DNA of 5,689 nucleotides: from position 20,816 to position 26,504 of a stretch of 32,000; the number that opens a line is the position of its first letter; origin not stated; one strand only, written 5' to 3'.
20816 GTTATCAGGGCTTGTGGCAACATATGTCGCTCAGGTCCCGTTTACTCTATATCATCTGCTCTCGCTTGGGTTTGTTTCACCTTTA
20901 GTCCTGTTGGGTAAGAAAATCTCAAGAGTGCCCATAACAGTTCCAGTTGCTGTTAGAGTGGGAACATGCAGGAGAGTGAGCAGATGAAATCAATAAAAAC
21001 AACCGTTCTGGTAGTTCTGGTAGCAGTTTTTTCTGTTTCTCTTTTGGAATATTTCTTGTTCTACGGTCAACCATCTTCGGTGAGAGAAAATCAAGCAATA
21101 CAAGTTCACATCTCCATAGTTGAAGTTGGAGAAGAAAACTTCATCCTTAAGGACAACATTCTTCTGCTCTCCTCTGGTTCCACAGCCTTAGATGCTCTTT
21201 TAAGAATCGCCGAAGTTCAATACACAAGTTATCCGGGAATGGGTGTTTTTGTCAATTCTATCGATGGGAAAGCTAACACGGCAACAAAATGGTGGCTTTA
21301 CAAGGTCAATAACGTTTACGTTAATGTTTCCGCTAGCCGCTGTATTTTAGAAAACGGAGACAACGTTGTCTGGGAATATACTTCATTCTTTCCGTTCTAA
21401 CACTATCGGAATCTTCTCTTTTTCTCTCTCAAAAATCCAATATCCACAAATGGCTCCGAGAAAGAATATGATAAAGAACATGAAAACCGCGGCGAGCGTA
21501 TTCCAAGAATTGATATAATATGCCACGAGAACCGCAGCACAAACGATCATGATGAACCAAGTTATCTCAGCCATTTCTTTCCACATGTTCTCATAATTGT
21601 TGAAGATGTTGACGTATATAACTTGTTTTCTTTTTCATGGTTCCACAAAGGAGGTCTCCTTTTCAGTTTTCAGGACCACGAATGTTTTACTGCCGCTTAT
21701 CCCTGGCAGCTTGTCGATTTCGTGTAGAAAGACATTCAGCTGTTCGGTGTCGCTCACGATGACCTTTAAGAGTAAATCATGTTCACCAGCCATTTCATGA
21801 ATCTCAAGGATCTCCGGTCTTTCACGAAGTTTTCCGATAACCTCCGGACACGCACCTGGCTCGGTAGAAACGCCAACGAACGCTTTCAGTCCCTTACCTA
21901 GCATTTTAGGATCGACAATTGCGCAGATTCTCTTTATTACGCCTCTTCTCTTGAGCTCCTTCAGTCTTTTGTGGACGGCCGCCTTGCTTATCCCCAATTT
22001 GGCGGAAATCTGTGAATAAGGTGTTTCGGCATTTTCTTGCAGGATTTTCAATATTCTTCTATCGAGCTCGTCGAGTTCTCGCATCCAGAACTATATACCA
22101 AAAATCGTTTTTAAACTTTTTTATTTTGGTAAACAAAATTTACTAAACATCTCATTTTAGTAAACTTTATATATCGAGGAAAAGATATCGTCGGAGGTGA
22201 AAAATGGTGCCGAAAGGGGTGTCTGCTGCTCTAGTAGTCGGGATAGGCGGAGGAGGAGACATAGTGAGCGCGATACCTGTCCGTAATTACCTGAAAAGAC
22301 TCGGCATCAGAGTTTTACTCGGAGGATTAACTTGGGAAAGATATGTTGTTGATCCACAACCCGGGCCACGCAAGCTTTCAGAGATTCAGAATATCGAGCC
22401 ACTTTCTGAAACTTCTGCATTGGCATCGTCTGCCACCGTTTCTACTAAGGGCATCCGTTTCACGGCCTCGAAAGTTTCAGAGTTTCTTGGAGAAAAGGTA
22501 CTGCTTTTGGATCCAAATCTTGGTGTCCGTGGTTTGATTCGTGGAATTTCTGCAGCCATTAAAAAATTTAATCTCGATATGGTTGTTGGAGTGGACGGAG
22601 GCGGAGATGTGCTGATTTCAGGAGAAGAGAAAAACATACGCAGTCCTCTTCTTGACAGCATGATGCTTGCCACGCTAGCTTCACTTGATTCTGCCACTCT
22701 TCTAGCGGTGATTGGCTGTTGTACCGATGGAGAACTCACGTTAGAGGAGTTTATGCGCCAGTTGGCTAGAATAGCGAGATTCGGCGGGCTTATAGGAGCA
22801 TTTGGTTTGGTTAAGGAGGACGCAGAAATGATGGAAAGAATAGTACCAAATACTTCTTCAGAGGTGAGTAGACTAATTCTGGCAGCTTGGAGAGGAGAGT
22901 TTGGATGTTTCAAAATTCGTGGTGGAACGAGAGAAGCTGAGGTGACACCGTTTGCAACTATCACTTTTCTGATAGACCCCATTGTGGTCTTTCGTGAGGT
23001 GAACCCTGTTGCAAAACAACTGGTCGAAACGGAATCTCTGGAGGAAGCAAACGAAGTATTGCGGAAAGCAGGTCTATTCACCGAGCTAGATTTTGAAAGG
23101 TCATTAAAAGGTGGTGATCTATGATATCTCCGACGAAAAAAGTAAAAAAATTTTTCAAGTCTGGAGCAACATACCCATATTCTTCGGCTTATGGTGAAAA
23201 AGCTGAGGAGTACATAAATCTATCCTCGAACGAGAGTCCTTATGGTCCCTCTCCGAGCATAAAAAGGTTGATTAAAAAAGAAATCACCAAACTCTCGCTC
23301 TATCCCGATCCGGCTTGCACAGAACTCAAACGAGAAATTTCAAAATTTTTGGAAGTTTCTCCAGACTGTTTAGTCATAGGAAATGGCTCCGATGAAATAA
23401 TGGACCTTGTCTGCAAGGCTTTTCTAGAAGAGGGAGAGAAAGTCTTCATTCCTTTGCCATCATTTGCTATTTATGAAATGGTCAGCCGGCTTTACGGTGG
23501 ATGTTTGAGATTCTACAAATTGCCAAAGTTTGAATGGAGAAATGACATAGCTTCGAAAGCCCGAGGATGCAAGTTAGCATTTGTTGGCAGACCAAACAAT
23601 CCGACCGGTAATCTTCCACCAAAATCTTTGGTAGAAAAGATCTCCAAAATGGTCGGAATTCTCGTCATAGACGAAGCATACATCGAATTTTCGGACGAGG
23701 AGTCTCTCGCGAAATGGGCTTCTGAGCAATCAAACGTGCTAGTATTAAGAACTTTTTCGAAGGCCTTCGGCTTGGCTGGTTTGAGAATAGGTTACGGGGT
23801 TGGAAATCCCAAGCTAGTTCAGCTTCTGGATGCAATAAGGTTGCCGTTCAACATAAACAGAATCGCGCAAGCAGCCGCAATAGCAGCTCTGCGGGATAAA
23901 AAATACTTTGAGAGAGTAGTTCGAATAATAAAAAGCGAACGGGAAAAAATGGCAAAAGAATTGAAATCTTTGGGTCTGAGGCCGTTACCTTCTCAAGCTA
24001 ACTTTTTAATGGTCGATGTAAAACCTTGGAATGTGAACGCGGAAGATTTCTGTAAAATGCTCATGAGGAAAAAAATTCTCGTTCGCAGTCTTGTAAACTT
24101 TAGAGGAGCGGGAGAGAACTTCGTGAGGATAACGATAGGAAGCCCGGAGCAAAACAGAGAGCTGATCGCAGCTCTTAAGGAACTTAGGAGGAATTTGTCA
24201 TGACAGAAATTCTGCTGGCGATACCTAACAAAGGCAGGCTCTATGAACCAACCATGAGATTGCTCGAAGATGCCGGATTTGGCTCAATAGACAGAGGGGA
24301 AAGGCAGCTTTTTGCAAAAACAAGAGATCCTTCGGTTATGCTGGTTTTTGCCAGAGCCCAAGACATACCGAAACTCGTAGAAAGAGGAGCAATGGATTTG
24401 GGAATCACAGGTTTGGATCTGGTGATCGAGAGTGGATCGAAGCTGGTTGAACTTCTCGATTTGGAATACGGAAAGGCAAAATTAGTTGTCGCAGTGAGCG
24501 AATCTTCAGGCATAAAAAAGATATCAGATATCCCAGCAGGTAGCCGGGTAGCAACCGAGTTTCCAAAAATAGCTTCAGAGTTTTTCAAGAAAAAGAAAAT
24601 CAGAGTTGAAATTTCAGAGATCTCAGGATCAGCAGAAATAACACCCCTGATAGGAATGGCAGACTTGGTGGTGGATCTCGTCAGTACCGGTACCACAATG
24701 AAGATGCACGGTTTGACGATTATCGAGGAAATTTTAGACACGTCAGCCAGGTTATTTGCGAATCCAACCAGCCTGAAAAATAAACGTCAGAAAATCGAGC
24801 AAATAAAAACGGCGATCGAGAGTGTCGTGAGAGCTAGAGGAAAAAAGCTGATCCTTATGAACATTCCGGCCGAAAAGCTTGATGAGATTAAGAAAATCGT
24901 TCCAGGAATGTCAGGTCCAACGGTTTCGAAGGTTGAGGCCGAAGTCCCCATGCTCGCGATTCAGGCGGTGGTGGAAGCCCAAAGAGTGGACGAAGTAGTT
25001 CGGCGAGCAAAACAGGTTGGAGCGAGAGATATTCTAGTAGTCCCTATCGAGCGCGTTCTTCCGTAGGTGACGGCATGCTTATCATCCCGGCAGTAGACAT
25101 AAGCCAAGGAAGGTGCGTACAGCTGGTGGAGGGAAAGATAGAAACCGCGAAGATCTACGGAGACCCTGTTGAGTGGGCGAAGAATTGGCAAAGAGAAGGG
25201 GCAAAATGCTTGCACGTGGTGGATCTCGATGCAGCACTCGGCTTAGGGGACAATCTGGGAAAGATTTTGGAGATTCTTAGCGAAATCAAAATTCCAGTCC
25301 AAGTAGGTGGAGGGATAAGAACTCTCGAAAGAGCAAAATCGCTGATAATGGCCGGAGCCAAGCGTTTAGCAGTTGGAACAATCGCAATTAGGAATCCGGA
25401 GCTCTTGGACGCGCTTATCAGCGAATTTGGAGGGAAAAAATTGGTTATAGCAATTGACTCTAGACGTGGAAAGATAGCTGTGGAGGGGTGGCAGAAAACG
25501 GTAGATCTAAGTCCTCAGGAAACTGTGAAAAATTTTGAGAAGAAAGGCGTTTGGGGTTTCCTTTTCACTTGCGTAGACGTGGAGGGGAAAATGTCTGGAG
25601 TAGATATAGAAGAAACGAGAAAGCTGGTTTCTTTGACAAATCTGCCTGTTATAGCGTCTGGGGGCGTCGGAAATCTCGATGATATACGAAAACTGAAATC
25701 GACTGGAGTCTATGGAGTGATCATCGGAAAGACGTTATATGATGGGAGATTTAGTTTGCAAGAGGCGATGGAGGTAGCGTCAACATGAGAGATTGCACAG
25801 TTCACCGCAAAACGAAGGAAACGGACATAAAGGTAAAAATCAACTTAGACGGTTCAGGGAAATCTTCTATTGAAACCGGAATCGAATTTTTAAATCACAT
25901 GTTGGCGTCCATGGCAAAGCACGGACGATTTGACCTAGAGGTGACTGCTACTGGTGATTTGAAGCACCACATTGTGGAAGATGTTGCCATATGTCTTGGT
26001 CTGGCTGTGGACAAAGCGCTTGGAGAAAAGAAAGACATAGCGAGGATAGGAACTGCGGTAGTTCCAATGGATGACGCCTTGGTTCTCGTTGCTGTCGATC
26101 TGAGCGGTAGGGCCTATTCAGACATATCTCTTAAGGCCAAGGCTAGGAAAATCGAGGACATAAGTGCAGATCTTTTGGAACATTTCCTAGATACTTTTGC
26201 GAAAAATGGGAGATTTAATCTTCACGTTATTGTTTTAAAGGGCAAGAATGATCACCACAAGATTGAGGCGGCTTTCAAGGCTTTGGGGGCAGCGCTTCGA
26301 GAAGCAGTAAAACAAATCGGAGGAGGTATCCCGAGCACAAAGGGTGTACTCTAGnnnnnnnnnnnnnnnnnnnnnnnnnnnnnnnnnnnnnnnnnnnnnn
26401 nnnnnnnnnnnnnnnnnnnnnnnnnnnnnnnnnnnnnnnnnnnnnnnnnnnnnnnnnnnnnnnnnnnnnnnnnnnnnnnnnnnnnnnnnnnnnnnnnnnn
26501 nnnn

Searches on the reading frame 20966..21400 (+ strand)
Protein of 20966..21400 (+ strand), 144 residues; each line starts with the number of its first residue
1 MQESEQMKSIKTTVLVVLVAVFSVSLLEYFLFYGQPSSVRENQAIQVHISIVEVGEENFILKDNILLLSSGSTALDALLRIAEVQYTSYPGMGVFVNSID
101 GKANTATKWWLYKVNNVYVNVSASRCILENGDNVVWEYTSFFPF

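Call 9: search_protein_families(library=pfam, max_evalue=0.00001, proteins=[window:20966-21400:+])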
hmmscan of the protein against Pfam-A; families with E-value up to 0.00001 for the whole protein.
window:20966-21400:+ (144 aa): 1 family
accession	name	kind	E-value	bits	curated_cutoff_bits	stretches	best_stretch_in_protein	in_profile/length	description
PF14478.12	DUF4430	-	3.3e-16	59.9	23.8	1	71-139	1-71/72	Domain of unknown function (DUF4430)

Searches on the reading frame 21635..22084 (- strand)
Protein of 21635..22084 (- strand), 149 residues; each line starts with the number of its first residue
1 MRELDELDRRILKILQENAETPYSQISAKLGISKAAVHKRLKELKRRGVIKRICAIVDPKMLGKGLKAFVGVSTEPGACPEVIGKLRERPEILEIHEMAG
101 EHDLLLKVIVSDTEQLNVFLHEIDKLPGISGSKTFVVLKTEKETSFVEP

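Call 9: search_protein_families(library=pfam, max_evalue=0.00001, proteins=[window:21635-22084:-])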
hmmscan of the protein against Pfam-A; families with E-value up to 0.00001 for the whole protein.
window:21635-22084:- (149 aa): 7 families
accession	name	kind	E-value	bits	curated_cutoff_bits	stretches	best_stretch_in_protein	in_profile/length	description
PF01037.27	AsnC_trans_reg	-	3.1e-20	72.3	25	1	70-140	1-73/73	Lrp/AsnC ligand binding domain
PF13412.12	HTH_24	-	7.1e-17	61.2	21.9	1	4-51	1-48/48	Winged helix-turn-helix DNA-binding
PF13404.12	HTH_AsnC-type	-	1.2e-15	57.4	27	1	4-45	1-42/42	AsnC-type helix-turn-helix domain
PF22451.2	NirdL-like_HTH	-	3.1e-09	36.7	27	1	8-50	1-46/47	Siroheme decarboxylase NirDL-like HTH domain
PF12840.13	HTH_20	-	5.1e-07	30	27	1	5-52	3-50/51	Helix-turn-helix domain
PF08279.18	HTH_11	-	3.4e-06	27.3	25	1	9-49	3-44/55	HTH domain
PF09339.16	HTH_IclR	-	3.6e-06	27.1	22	1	10-51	7-49/52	IclR helix-turn-helix domain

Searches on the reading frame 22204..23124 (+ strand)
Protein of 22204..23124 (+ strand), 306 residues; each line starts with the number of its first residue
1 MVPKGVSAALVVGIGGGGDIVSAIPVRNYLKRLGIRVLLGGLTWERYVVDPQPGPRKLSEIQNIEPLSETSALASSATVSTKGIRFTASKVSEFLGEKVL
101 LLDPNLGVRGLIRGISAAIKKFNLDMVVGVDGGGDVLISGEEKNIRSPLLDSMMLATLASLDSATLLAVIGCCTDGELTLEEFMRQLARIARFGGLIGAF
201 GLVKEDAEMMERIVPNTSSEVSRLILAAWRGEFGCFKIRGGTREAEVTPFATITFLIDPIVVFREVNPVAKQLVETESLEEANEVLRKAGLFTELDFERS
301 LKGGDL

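Call 9: search_protein_families(library=pfam, max_evalue=0.00001, proteins=[window:22204-23124:+])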
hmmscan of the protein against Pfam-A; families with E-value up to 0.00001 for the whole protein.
window:22204-23124:+ (306 aa): 1 family
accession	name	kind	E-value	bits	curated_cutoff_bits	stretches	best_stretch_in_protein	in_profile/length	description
PF06626.17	DUF1152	-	2.7e-90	303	27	1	10-301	1-294/295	Protein of unknown function (DUF1152)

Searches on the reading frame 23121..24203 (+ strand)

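Call 9: search_protein_families(library=pfam, max_evalue=0.00001, proteins=[window:23121-24203:+])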
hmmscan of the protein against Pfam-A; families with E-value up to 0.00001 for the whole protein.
window:23121-24203:+ (360 aa): 1 family
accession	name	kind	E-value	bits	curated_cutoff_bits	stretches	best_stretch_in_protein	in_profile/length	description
PF00155.27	Aminotran_1_2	-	4.8e-57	194.2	19.7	1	30-352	2-361/361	Aminotransferase class I and II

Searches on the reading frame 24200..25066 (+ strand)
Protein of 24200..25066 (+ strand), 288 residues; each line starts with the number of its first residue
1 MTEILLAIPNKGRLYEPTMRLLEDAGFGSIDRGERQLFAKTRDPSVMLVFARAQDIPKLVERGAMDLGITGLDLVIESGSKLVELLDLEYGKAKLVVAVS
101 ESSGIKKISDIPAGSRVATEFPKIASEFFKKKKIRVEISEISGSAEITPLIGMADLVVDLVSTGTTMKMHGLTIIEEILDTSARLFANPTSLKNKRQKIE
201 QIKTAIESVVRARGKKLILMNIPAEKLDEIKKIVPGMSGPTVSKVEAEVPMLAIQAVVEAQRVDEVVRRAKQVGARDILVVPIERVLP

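Call 93: search_protein_families(library=pfam, max_evalue=0.001, proteins=[window:24200-25066:+])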
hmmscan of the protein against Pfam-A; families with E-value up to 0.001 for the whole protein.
window:24200-25066:+ (288 aa): 2 families
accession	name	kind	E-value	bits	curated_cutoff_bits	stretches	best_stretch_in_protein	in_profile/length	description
PF01634.23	HisG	-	2.8e-54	183.8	25.5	1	52-207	1-157/158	ATP phosphoribosyltransferase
PF08029.16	HisG_C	-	1.6e-22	79.8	23.5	1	212-285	1-73/73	HisG, C-terminal domain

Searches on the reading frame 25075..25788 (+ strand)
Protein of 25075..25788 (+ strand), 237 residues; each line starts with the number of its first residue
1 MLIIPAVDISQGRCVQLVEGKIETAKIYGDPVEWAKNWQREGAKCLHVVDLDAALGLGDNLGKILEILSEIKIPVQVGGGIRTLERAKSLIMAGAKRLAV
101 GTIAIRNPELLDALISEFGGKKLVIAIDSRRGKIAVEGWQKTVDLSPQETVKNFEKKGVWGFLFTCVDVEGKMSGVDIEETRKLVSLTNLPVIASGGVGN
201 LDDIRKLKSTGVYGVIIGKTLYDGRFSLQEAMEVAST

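Call 93: search_protein_families(library=pfam, max_evalue=0.001, proteins=[window:25075-25788:+])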
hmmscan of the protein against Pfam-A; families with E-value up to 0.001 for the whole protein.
window:25075-25788:+ (237 aa): 6 families
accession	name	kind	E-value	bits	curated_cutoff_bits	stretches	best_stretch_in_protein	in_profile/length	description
PF00977.27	His_biosynth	-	2.1e-76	256.8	23.6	1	3-226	2-227/228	Histidine biosynthesis protein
PF01207.24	Dus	-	2.7e-07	30.4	20.4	0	59-113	171-226/311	Dihydrouridine synthase (Dus)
PF02581.23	TMP-TENI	-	8.4e-06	25.7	27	0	175-216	135-175/180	Thiamine monophosphate synthase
PF00218.27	IGPS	-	9.7e-05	22.1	27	0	176-223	194-243/254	Indole-3-glycerol phosphate synthase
PF00478.31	IMPDH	-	0.00022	20.8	25.6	0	178-221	196-239/345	IMP dehydrogenase / GMP reductase domain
PF01180.27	DHO_dh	-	0.00054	19.7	27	0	66-116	232-285/291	Dihydroorotate dehydrogenase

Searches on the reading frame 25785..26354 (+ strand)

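Call 93: search_protein_families(library=pfam, max_evalue=0.001, proteins=[window:25785-26354:+])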
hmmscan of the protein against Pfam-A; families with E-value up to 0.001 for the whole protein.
window:25785-26354:+ (189 aa): 1 family
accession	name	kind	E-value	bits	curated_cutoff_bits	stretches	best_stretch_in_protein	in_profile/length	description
PF00475.24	IGPD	-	9.3e-56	188.4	27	1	31-171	1-144/144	Imidazoleglycerol-phosphate dehydratase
